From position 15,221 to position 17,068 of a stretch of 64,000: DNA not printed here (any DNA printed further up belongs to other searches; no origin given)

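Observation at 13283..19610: Overlapping operon of five secreted proteins with tandem, mosaic PDZ + beta-helix lipoprotein paralogs and a FecR-domain protein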

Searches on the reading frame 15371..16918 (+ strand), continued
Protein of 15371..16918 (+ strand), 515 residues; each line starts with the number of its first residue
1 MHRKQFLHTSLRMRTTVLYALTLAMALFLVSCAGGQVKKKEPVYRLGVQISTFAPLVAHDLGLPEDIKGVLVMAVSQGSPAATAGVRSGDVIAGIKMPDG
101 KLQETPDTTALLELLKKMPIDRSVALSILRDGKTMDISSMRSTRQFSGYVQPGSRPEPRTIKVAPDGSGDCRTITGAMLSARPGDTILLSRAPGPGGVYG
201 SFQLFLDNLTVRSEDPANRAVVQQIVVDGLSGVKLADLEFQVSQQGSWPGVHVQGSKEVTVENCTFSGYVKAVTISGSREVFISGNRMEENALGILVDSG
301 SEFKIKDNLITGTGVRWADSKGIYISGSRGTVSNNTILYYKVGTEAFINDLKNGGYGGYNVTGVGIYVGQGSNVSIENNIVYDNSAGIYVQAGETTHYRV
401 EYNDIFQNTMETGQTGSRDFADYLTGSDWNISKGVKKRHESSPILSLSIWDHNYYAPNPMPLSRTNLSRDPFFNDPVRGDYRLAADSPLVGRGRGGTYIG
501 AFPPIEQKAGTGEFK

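Call 32: predict_structure(alignment_id=A1)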
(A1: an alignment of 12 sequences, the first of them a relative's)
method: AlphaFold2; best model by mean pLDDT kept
length: 515 residues; sequences in the alignment: 12
mean_pLDDT: 85.4   pTM: 0.83
mean pLDDT of the five models: 85.4, 83.8, 83.3, 81.7, 80.4
residues with pLDDT >= 90: 286; 70-90: 159; 50-70: 38; < 50: 32
segments of 3 or more residues with pLDDT < 50: 1-16, 31-39, 355-358
pLDDT, mean of each block of 10 residues (from residue 1): 27 43 59 43 84 88 85 93 93 92 94 89 91 90 86 94 93 94 97 79 95 95 95 98 74 97 93 96 95 92 98 66 95 95 88 58 92 96 93 87 92 82 89 90 85 89 84 82 90 92 83 54
secondary structure, 60 per line:
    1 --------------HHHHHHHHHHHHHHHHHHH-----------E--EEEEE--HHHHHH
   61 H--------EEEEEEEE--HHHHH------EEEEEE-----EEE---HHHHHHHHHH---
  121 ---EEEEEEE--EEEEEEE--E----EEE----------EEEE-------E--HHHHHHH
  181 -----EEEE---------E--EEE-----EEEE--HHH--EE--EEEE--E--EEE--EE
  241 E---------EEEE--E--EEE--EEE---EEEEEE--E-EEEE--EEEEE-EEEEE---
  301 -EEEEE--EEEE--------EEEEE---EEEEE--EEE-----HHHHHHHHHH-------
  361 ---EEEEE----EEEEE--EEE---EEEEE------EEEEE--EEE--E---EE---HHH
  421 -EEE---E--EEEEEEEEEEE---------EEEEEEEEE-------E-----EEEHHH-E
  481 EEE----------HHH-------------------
elements in order: H15-33 E48-52 H55-61 E70-77 H80-84 E91-96 E102-104 H108-117 E124-130 E133-139 E147-149 E160-163 H174-180 E186-189 E202-204 E210-213 E225-228 E234-236 E239-241 E251-254 E260-262 E265-267 E271-276 E281-284 E287-291 E293-297 E302-306 E309-312 E321-325 E329-333 E336-338 H344-353 E364-368 E373-377 E380-382 E386-390 E397-401 E404-406 E422-424 E431-441 E451-459 E473-475 E480-483
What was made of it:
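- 15371..16918 (+): g3: lipoprotein copy 1 (515 aa). It has a lipobox (LVSC), an HtrA-type PDZ (aa ~43-140), a linker, a right-handed parallel beta-helix (aa ~160-500) and a conserved tail ...GTGEFK. AF2 pLDDT 85, pTM 0.83 (call 32).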

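Call 61: search_protein_families(library=padloc, proteins=[window:15371-16918:+], max_evalue=0.01)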
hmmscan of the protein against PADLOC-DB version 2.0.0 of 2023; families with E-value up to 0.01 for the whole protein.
window:15371-16918:+ (515 aa): 0 families

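Call 67: find_related_loci(query=A1, collection=metagenome_contigs, flank=7000)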
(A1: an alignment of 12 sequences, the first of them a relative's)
Query A1 (515 aa) in metagenome_contigs; peptide patterns used: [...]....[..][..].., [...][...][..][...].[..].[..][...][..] (x = any residue, [..] = any of these).
277 stretches matched a pattern; 24 encode a relative of the query (tblastn E <= 1e-3); 24 distinct loci.
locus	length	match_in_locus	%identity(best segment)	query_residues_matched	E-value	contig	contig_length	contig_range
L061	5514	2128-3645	59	6-515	0e+0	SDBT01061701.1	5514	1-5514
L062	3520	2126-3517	43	4-473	2e-95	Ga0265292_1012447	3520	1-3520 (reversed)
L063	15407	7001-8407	36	35-505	7e-83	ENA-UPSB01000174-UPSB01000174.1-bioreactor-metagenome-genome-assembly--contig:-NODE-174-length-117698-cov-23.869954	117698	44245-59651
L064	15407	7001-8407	36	35-505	7e-83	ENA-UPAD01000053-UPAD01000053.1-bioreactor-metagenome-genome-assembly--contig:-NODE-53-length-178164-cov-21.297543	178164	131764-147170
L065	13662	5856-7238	29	18-505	1e-52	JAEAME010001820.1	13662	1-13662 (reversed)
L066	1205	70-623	58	320-509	1e-22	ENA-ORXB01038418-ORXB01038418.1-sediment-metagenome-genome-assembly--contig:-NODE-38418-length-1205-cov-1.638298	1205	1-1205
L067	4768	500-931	26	359-505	1e-9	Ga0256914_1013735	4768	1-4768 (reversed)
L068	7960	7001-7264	39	46-139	4e-8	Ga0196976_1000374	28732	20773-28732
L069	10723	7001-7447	30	365-511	7e-8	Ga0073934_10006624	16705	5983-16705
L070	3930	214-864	24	278-503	2e-7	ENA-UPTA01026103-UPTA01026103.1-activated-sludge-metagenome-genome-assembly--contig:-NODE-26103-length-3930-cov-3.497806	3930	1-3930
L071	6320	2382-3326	24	149-493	6e-7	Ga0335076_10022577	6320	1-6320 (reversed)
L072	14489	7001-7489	29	331-493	2e-6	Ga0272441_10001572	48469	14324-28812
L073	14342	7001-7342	31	360-502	3e-6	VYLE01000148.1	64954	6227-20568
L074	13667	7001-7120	55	466-505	3e-6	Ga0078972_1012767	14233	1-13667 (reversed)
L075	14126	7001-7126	50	458-499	3e-6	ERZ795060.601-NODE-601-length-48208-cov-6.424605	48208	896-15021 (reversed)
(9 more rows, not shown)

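Call 74: search_solved_structures(query=A1, max_evalue=0.001)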
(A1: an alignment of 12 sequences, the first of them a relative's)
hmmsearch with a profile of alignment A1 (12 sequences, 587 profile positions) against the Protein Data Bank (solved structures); distinct sequences matched with E-value up to 0.001: 97 (the best 60 are shown).
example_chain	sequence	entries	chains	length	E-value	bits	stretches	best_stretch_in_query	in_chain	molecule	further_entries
5y2d_A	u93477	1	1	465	2.9e-17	65.4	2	33-97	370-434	Periplasmic serine endoprotease DegP-like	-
7xs0_A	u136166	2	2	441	3.4e-17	65.2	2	33-97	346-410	Periplasmic serine endoprotease DegP-like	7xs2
22kg_A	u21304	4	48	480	3.9e-17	65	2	36-132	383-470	Probable periplasmic serine endoprotease DegP-like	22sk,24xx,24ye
3mh5_A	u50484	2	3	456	4.9e-16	61.3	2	20-133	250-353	Protease do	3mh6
3mh4_A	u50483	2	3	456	4.9e-16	61.3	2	20-133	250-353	Protease do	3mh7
3pv3_A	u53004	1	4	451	9.5e-16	60.4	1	38-145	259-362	DegQ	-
3otp_A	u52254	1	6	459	1.5e-15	59.7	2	20-133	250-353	Protease do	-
6jjk_A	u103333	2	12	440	1.8e-15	59.5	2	20-133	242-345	Periplasmic serine endoprotease DegP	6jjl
2zle_A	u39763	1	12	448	2.1e-15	59.2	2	20-133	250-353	Protease do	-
1ky9_A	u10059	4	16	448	2.1e-15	59.2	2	20-133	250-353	PROTEASE DO | Periplasmic serine endoprotease DegP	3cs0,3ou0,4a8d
6jjo_A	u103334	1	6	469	2.5e-15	59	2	20-133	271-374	Periplasmic serine endoprotease DegP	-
6z05_A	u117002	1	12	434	7.2e-14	54.2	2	38-125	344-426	DegQ family serine endoprotease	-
3pv2_A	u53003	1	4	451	8.9e-14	53.9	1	38-145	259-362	DegQ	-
3pv5_A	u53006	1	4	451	9.7e-14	53.7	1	38-145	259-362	DegQ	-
4ynn_A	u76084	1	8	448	2e-13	52.7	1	38-134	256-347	Protease DO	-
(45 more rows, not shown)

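Call 78: search_protein_families(library=pfam, proteins=[L010:5324-6100:+, L010:6179-7408:+, L010:7992-9752:+, L010:9749-10480:+, L010:10510-11532:+, L014:6538-7779:+, L014:7818-9944:+, L014:10279-11115:+, L014:11070-13421:+], max_evalue=0.00001)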
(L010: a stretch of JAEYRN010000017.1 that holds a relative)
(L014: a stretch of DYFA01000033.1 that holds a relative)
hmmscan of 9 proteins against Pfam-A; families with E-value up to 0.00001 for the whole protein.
L010:5324-6100:+ (258 aa): 0 families

L010:6179-7408:+ (409 aa): 1 family
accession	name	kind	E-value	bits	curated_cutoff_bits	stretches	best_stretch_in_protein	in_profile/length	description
PF00079.25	Serpin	-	1.4e-124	416.5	27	1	44-408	2-370/370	Serpin (serine protease inhibitor)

L010:7992-9752:+ (586 aa): 4 families
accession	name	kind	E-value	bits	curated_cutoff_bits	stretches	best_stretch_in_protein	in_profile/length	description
PF17820.7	PDZ_6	-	7.1e-18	64.5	27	2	67-123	4-54/54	PDZ domain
PF13180.12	PDZ_2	-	1.1e-16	61.3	27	2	57-132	8-78/80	PDZ domain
PF13229.12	Beta_helix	-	5.2e-13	49.4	25.9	1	211-322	24-138/158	Right handed beta helix region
PF00595.29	PDZ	-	9e-13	48.8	23.2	1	499-554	12-59/81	PDZ domain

L010:9749-10480:+ (243 aa): 0 families

L010:10510-11532:+ (340 aa): 0 families

L014:6538-7779:+ (413 aa): 2 families
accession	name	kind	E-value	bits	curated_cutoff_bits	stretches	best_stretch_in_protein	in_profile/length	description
PF02749.22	QRPTase_N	-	4.8e-25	88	27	1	103-192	1-82/82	Quinolinate phosphoribosyl transferase, N-terminal domain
PF01729.25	QRPTase_C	-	8.8e-17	61.8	23.1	1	195-383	2-169/169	Quinolinate phosphoribosyl transferase, C-terminal domain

L014:7818-9944:+ (708 aa): 4 families
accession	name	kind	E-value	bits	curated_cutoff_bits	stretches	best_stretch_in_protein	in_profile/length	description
PF13229.12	Beta_helix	-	5.9e-15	55.7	25.9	1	259-348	69-158/158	Right handed beta helix region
PF05048.19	NosD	-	1.6e-11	44.5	23.6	1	255-352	56-145/212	Periplasmic copper-binding protein (NosD)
PF17820.7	PDZ_6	-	1e-06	28.8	27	1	88-113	2-27/54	PDZ domain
PF17680.6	FlgO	-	1.5e-06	28.5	22.6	1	558-693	3-127/130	FlgO protein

L014:10279-11115:+ (278 aa): 0 families

L014:11070-13421:+ (783 aa): 4 families
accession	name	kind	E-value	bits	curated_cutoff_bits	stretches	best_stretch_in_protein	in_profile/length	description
PF03176.21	MMPL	-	1e-54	186.2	20.5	2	85-405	37-326/333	MMPL family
PF00873.25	ACR_tran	-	1.2e-11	43.6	28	1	566-753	297-485/1021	AcrB/AcrD/AcrF family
PF12349.14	Sterol-sensing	-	3.4e-11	43.7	22.3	1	252-379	13-140/153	Sterol-sensing domain of SREBP cleavage-activation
PF02460.24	Patched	-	1.8e-10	41.2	23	1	249-372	32-154/156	Patched SSD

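Call 79: search_protein_families(library=pfam, proteins=[L063:5201-6679:+, L063:6800-8989:+, L063:9010-10278:+, L065:4941-5447:-, L065:5613-7538:+, L065:7586-10828:+, L013:230-1999:+, L013:2026-2997:-, L013:2979-3686:-], max_evalue=0.00001)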
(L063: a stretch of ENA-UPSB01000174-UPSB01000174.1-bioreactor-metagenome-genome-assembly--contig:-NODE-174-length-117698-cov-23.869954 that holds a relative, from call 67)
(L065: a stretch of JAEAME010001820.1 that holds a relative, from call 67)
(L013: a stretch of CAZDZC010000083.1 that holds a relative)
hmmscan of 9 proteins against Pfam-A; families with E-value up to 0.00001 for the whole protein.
L063:5201-6679:+ (492 aa): 1 family
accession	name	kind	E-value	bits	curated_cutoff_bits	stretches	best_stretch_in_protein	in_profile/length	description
PF03576.19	Peptidase_S58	-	2.4e-111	372.6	23.9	2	239-461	131-306/307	Peptidase family S58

L063:6800-8989:+ (729 aa): 4 families
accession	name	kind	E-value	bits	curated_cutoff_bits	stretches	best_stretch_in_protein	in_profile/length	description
PF13229.12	Beta_helix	-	1.8e-16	60.6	25.9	1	253-375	26-138/158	Right handed beta helix region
PF05048.19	NosD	-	4.4e-10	39.8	23.6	1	264-437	25-171/212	Periplasmic copper-binding protein (NosD)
PF13180.12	PDZ_2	-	2.6e-07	31.3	27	1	79-172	3-78/80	PDZ domain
PF17680.6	FlgO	-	5.7e-06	26.6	22.6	0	631-719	36-121/130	FlgO protein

L063:9010-10278:+ (422 aa): 1 family
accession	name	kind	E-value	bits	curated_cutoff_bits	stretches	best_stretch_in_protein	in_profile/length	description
PF00079.25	Serpin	-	2.3e-126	422.4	27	1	47-420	2-370/370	Serpin (serine protease inhibitor)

L065:4941-5447:- (168 aa): 0 families

L065:5613-7538:+ (641 aa): 5 families
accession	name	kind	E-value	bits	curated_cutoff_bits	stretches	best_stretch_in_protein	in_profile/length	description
PF13180.12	PDZ_2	-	5.6e-17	62.2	27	1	554-636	4-77/80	PDZ domain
PF00595.29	PDZ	-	2.4e-14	53.9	23.2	1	561-610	12-61/81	PDZ domain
PF17820.7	PDZ_6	-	4.6e-14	52.3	27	1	578-628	2-54/54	PDZ domain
PF19805.5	DUF6288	-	4.9e-06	26.4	26.3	0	576-615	3-43/402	Family of unknown function (DUF6288)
PF05048.19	NosD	-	9.7e-06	25.6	23.6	0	312-394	70-173/212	Periplasmic copper-binding protein (NosD)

L065:7586-10828:+ (1080 aa): 2 families
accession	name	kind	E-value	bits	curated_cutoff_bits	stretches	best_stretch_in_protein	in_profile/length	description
PF13180.12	PDZ_2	-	1.4e-11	45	27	1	60-136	2-77/80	PDZ domain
PF00595.29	PDZ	-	3.8e-06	27.6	23.2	0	58-104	9-59/81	PDZ domain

L013:230-1999:+ (589 aa): 5 families
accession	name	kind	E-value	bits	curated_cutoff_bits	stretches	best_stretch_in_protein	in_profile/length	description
PF13229.12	Beta_helix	-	1.2e-15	57.9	25.9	2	247-394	2-138/158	Right handed beta helix region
PF13180.12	PDZ_2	-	2.6e-14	53.7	27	1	67-140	9-77/80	PDZ domain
PF17820.7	PDZ_6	-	2.8e-13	49.8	27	0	525-567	2-44/54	PDZ domain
PF00595.29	PDZ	-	5.3e-11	43.2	23.2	0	66-113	19-68/81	PDZ domain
PF05048.19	NosD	-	8.9e-10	38.8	23.6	1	218-421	15-198/212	Periplasmic copper-binding protein (NosD)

L013:2026-2997:- (323 aa): 5 families
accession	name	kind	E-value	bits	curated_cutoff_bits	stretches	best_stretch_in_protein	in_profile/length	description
PF00891.24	Methyltransf_2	-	1e-14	54.8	22.3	1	124-303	29-210/210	O-methyltransferase domain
PF13649.12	Methyltransf_25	-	2.1e-10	41.6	27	1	163-256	1-97/97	Methyltransferase domain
PF08241.18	Methyltransf_11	-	3.4e-08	34.4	21.2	1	164-258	1-93/95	Methyltransferase domain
PF13489.12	Methyltransf_23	-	5.3e-08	33.2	27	1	150-303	13-160/164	Methyltransferase domain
PF08242.18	Methyltransf_12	-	3.3e-06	28.2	30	1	164-258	1-98/98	Methyltransferase domain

L013:2979-3686:- (235 aa): 1 family
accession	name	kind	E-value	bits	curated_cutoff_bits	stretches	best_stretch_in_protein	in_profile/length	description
PF04474.17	DUF554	-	9e-77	257.9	25.1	1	2-221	1-219/220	Protein of unknown function (DUF554)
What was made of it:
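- Two independent distant loci have a serpin immediately adjacent, and one of them also has an S58 peptidase (calls 78, 79).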

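Call 84: fold_search(model_id=the predicted structure, library=pdb)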
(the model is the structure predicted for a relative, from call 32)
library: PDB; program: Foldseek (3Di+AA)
matches with E <= 10: 667; with E <= 0.001: 76
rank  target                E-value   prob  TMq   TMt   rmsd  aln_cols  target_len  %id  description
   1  3pv5_C                1.3e-05  1.00  0.18  0.23   8.8       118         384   26  Structure of Legionella fallonii DegQ (N189G/P190G variant) (released 2011-06-15)
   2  3pv2_A                1.9e-05  1.00  0.18  0.24   8.3       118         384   24  Structure of Legionella fallonii DegQ (wt) (released 2011-06-15)
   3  3pv2_D                2.0e-05  1.00  0.18  0.24   8.2       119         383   24  Structure of Legionella fallonii DegQ (wt) (released 2011-06-15)
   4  3pv3_D                2.0e-05  1.00  0.18  0.23   8.0       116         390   26  Structure of Legionella fallonii DegQ (S193A variant) (released 2011-06-15)
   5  4ynn_B                2.4e-05  1.00  0.17  0.22   1.3        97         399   29  Structure of Legionella pneumophila DegQ (S190A variant) (released 2015-06-24)
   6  5gt5_A                2.5e-05  1.00  0.33  0.37   7.6       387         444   11  Structural basis of the specific activity and thermostability of pectate lyase (pelN) from Paenibacillus sp. 0602 (released 2017-10-25)
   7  6kfn                  2.5e-05  1.00  0.31  0.50   7.0       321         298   16  Crystal structure of alginate lyase from Paenibacillus sp. str. FPU-7 (released 2019-10-30)
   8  8e2k_X                2.8e-05  1.00  0.16  0.27   3.2       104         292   27  Cryo-EM structure of BIRC6/HtrA2-S306A (released 2023-02-15)
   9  4yo1                  3.3e-05  1.00  0.18  0.32  10.3       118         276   26  Structure of Legionella pneumophila DegQ (delta PDZ2 variant) (released 2015-06-24)
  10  3pv5_B                3.8e-05  1.00  0.18  0.24   7.1       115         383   25  Structure of Legionella fallonii DegQ (N189G/P190G variant) (released 2011-06-15)
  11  3pv3_A                4.4e-05  1.00  0.18  0.23   1.4        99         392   26  Structure of Legionella fallonii DegQ (S193A variant) (released 2011-06-15)
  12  3pv2_B                4.4e-05  1.00  0.18  0.24   8.2       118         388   24  Structure of Legionella fallonii DegQ (wt) (released 2011-06-15)
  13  3pv3_C                4.4e-05  1.00  0.17  0.23   8.2       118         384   27  Structure of Legionella fallonii DegQ (S193A variant) (released 2011-06-15)
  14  4ynn_A                5.1e-05  1.00  0.17  0.22   1.4        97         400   29  Structure of Legionella pneumophila DegQ (S190A variant) (released 2015-06-24)
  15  3otp_E                5.3e-05  1.00  0.17  0.23   2.0       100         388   27  Crystal structure of the DegP dodecamer with a model substrate (released 2011-01-19)
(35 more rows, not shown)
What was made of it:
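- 15371..16918 (+): The PDZ superposes on DegQ/DegP PDZ1 at 1.3-2.0 A (call 84), with DegP-family PDB hits at 1e-17 (call 74).
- Closest known: HtrA-family. Same: The sequence and fold of the N-terminal domain match: profile hits to DegP/DegQ/AlgW chains at 1e-17 to 1e-12 (call 74), and superposition at 1.3-2.0 A over ~100 residues with 26-29% identity (call 84).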
